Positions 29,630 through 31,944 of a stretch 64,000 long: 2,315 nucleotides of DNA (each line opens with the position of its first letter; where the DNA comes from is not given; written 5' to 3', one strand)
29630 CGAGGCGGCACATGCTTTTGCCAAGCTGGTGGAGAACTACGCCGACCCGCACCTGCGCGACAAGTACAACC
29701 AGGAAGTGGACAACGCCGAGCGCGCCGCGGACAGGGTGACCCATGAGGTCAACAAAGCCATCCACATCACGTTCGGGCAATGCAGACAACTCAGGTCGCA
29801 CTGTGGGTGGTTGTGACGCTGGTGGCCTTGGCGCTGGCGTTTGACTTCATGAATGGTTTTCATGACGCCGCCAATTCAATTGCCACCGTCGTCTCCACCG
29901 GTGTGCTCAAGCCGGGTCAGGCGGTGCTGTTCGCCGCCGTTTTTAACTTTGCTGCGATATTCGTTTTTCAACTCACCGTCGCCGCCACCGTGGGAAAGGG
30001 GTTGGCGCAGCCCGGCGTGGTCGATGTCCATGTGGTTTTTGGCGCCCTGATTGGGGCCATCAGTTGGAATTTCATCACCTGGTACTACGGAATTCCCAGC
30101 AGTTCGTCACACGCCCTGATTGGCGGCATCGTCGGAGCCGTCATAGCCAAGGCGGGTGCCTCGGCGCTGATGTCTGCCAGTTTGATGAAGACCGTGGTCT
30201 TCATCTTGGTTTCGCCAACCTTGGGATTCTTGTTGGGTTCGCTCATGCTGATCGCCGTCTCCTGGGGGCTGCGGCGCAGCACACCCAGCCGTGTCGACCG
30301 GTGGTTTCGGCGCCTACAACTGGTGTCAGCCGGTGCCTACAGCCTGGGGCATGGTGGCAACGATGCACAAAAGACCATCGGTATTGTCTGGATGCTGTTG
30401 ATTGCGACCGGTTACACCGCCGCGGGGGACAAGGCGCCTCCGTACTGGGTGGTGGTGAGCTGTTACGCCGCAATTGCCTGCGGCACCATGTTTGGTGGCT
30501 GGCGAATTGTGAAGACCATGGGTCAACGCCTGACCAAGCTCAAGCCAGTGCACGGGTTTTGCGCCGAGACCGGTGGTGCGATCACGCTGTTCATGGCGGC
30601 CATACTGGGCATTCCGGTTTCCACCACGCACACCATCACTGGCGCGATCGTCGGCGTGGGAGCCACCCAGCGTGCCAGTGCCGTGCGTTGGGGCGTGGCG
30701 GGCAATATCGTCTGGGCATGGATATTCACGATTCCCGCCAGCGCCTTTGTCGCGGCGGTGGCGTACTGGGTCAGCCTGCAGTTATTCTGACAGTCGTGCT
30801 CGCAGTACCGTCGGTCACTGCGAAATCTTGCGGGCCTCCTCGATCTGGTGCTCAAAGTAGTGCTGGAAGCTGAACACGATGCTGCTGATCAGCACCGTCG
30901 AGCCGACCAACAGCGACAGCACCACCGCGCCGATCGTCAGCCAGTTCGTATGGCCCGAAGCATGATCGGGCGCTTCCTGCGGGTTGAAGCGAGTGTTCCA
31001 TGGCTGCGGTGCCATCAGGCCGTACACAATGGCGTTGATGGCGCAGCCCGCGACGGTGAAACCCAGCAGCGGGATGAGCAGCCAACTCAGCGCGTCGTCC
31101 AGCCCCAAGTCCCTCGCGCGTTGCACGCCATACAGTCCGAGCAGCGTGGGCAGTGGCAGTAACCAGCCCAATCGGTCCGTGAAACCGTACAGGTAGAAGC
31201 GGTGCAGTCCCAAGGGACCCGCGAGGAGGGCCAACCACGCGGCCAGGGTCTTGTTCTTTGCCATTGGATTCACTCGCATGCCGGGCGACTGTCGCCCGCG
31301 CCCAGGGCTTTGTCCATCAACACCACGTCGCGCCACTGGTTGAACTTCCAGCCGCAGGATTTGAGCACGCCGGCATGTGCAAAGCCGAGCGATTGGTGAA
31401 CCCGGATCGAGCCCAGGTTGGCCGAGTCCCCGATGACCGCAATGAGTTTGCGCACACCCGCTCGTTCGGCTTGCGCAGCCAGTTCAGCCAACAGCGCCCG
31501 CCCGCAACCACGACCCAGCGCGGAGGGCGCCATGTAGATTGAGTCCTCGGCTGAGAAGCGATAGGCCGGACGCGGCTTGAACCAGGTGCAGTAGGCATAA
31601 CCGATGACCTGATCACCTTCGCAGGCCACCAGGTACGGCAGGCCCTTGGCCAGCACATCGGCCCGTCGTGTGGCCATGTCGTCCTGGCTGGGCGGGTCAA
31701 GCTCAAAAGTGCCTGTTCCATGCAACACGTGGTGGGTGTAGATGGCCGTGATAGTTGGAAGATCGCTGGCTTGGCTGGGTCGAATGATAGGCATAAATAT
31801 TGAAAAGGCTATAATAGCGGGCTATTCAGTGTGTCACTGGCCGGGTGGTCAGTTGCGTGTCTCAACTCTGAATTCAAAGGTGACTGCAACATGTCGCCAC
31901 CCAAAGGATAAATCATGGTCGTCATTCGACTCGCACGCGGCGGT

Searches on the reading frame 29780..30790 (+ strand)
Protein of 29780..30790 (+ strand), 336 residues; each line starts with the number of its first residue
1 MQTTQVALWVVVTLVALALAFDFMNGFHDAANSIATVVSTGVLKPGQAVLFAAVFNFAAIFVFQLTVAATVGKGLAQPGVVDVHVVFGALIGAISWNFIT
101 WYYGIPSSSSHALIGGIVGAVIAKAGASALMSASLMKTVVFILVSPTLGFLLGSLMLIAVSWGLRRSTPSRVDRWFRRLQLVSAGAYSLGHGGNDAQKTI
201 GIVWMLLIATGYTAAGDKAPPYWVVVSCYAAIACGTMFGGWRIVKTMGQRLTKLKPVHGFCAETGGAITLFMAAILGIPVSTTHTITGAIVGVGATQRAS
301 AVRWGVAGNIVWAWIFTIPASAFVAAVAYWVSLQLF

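Call 24: list_cluster_members(proteins=[window:29780-30787:+, window:31273-31794:-, window:32752-33492:+, window:33660-34010:+, window:34118-34813:+, window:34836-35819:+, window:41171-41629:+, window:44187-44966:+, window:45063-45494:-, window:39055-41151:+])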
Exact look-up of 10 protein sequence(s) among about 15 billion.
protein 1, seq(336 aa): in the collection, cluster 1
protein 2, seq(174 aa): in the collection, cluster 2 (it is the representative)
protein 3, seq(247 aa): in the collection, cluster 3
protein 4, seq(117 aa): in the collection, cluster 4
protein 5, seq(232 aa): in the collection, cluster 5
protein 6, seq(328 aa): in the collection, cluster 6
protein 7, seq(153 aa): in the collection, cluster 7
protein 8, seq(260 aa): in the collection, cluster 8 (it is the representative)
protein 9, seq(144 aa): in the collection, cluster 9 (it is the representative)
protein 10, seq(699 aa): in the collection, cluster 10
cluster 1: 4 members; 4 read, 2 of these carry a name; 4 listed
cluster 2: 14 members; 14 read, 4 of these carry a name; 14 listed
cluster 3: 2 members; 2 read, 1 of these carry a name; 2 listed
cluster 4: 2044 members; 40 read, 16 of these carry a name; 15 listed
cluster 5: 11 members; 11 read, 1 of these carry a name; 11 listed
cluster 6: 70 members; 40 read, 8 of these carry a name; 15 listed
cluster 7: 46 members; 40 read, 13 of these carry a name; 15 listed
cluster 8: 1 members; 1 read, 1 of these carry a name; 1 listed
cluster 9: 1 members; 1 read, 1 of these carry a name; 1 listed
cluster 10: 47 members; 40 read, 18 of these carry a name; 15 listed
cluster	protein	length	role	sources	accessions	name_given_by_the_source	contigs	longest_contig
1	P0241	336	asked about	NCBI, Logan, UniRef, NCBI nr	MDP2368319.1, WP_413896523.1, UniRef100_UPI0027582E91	anion permease [Rhodoferax sp.] | inorganic phosphate transporter n=1 Tax=Rhodoferax sp. TaxID=50421 RepID=UPI0027582E91 | inorganic phosphate transporter [Rhodoferax sp.]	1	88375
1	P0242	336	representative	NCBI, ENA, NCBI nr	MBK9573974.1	MAG: inorganic phosphate transporter [Rhodoferax sp.] | inorganic phosphate transporter [Rhodoferax sp.]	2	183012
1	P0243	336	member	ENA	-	-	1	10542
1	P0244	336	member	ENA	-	-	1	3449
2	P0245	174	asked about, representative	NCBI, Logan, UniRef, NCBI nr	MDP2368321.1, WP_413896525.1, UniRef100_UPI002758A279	N-acetyltransferase family protein [Rhodoferax sp.] | GNAT family N-acetyltransferase n=1 Tax=Rhodoferax sp. TaxID=50421 RepID=UPI002758A279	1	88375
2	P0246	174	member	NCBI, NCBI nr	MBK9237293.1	MAG: N-acetyltransferase [Rhodoferax sp.] | N-acetyltransferase [Rhodoferax sp.]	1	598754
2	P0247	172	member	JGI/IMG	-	L-amino acid N-acyltransferase YncA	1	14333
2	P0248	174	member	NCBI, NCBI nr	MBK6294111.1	MAG: N-acetyltransferase [Rhodoferax sp.] | N-acetyltransferase [Rhodoferax sp.]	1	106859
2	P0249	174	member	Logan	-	-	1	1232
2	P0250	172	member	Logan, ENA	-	-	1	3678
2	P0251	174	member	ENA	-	-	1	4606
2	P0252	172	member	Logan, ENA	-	-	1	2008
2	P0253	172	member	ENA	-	-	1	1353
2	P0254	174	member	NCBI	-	-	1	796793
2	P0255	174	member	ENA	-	-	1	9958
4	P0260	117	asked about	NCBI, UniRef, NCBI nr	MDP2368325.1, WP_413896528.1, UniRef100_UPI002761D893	50S ribosomal protein L19 [Rhodoferax sp.] | 50S ribosomal protein L19 n=1 Tax=Rhodoferax sp. TaxID=50421 RepID=UPI002761D893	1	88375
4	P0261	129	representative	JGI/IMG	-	large subunit ribosomal protein L19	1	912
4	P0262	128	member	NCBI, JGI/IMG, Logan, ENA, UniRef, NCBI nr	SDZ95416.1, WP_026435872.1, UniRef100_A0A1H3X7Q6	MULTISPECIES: 50S ribosomal protein L19 [Acidovorax] | Large ribosomal subunit protein bL19 n=1 Tax=Acidovorax soli TaxID=592050 ...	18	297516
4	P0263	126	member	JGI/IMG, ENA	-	large subunit ribosomal protein L19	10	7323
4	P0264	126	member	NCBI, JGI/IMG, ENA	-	large subunit ribosomal protein L19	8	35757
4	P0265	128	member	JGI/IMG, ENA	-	large subunit ribosomal protein L19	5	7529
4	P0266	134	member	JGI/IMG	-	large subunit ribosomal protein L19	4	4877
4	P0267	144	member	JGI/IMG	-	large subunit ribosomal protein L19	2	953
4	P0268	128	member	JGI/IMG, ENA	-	large subunit ribosomal protein L19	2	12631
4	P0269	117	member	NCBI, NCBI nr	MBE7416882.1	MAG: 50S ribosomal protein L19 [Ideonella sp.] | 50S ribosomal protein L19 [Ideonella sp.]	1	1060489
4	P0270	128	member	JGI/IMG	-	large subunit ribosomal protein L19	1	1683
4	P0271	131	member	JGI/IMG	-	large subunit ribosomal protein L19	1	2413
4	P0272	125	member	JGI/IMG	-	large subunit ribosomal protein L19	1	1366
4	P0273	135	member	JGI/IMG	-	large subunit ribosomal protein L19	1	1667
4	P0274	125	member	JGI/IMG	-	large subunit ribosomal protein L19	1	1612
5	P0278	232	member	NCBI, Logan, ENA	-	-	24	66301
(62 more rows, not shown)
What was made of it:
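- On Genuine homologous recombination tract: The hybrid L19 is a singleton among about 15 billion proteins (call 24).
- Tried and rejected: The source was found through list_cluster_members instead (call 24).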

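Call 28: find_encoding_contigs(protein=window:29780-30790:+, flank=10000, max_places=10)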
Protein window:29780-30790:+ (336 aa): 1 contig read that carries it; 1 place shown.
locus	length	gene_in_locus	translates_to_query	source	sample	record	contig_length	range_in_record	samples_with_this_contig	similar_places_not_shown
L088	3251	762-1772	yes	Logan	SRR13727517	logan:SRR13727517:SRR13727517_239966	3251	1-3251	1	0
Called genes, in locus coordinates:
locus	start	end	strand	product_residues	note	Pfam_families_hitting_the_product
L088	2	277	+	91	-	?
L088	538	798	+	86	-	-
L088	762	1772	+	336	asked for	PF01384:PHO4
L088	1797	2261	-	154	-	PF05154:TM2 (weak)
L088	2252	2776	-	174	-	PF13302:Acetyltransf_3, PF13420:Acetyltransf_4, PF00583:Acetyltransf_1, PF13508:Acetyltransf_7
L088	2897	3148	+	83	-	PF00886:Ribosomal_S16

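Call 29: find_encoding_contigs(protein=P0278, flank=10000, max_places=10)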
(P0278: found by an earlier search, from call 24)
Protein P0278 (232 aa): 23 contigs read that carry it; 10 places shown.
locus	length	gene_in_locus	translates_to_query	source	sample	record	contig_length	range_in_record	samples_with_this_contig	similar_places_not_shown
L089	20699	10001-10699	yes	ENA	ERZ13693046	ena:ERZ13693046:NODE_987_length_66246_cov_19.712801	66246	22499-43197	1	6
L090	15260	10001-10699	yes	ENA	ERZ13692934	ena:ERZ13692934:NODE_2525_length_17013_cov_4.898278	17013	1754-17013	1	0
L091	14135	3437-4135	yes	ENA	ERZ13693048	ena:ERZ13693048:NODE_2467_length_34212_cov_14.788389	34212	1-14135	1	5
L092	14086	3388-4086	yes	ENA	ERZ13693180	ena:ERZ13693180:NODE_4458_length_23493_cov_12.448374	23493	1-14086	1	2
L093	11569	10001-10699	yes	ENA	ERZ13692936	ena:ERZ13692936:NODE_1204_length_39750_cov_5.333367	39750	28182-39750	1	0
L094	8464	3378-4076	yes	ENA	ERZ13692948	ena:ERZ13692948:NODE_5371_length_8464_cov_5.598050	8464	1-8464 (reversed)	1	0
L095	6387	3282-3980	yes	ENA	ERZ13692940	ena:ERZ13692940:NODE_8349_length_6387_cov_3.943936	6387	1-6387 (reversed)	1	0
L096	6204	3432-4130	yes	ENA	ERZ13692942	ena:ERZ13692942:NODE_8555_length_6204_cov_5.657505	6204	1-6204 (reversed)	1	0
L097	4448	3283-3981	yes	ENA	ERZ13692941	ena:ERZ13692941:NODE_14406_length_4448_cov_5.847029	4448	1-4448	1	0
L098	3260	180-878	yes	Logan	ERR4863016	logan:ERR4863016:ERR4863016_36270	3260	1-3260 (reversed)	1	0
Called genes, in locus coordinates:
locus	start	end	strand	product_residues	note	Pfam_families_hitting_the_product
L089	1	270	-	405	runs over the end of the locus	PF00202:Aminotran_3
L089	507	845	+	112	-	PF12112:DUF3579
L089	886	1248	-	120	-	PF01649:Ribosomal_S20p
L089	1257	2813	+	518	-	PF03023:MurJ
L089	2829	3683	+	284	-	PF13369:Transglut_core2, PF13371:TPR_9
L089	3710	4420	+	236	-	PF13191:AAA_16 (weak), PF22688:Hda_lid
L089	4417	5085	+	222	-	PF00702:Hydrolase (weak), PF12710:HAD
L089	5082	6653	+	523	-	PF01743:PolyA_pol, PF12627:PolyA_pol_RNAbd, PF12626:PolyA_pol_arg_C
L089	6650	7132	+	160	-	PF01288:HPPK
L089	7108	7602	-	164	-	-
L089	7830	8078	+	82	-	PF00886:Ribosomal_S16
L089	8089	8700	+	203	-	PF01782:RimM, PF05239:PRC, PF24986:PRC_RimM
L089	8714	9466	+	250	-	PF01746:tRNA_m1G_MT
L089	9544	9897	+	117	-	PF01245:Ribosomal_L19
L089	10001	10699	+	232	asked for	PF00293:NUDIX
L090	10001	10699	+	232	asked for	PF00293:NUDIX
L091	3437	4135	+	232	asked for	PF00293:NUDIX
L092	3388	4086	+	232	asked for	PF00293:NUDIX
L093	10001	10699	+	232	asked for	PF00293:NUDIX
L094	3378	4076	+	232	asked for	PF00293:NUDIX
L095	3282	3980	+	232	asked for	PF00293:NUDIX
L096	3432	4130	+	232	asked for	PF00293:NUDIX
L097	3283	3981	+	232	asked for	PF00293:NUDIX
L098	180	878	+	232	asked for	PF00293:NUDIX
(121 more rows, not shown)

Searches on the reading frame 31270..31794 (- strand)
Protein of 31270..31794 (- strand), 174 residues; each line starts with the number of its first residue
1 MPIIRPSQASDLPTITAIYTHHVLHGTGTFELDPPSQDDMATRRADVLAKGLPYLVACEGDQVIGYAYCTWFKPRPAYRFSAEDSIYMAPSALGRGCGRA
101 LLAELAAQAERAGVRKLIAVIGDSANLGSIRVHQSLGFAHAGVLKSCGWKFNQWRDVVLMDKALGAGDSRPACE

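Call 27: find_encoding_contigs(protein=window:31270-31794:-, flank=10000, max_places=10)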
Protein window:31270-31794:- (174 aa): 1 contig read that carries it; 1 place shown.
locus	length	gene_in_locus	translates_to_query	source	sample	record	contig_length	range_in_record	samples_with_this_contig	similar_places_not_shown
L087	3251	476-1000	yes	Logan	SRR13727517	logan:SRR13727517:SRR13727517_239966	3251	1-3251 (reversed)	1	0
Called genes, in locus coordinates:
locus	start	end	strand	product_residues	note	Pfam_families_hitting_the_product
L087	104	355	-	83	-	PF00886:Ribosomal_S16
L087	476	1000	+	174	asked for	PF13302:Acetyltransf_3, PF13420:Acetyltransf_4, PF00583:Acetyltransf_1, PF13508:Acetyltransf_7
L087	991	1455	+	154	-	PF05154:TM2 (weak)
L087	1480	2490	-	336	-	PF01384:PHO4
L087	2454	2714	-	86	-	-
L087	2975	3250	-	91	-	?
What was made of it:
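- Tried and rejected: One contig look-up was wasted: PHO4 lies on the same Logan contig as GNAT (calls 27, 28).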
